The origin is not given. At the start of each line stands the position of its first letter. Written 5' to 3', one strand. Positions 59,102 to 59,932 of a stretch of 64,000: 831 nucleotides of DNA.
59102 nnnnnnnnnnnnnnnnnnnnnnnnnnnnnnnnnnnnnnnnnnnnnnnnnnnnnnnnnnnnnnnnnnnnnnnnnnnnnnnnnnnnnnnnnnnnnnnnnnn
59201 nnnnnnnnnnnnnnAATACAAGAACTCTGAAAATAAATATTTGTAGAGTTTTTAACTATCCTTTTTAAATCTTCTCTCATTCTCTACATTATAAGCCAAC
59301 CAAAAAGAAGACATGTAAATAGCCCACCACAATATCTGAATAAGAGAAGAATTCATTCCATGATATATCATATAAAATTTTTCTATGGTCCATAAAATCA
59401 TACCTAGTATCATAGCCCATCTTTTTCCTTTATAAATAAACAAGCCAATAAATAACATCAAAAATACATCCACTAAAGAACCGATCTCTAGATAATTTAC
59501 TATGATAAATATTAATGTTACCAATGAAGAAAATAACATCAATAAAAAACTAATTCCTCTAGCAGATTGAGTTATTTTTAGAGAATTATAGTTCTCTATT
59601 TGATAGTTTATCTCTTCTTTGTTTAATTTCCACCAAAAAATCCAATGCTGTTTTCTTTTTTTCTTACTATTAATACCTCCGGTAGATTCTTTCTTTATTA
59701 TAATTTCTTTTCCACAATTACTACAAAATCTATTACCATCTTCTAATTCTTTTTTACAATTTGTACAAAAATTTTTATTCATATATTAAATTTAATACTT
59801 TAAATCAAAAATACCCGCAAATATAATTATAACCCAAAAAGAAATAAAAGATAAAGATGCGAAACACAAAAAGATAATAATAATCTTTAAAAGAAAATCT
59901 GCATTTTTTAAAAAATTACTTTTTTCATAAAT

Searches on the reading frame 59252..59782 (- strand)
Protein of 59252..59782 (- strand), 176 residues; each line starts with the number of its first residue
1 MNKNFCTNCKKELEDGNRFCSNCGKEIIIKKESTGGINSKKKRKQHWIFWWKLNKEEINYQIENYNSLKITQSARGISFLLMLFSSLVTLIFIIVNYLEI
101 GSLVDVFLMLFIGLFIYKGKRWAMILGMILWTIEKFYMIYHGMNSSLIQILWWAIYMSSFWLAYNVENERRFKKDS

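Call 80: find_encoding_contigs(protein=window:59252-59782:-, flank=10000, max_places=4)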
Protein window:59252-59782:- (176 aa): 2 contigs read that carry it; 2 places shown.
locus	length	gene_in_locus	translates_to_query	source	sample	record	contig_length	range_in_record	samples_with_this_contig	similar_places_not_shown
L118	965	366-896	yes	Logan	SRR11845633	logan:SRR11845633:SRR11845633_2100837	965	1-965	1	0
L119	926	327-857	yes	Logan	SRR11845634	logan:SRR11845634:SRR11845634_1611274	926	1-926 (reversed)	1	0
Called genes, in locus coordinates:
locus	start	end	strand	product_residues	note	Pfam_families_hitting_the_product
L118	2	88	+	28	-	?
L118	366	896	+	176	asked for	PF13240:Zn_Ribbon_1 (weak)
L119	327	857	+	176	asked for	PF13240:Zn_Ribbon_1 (weak)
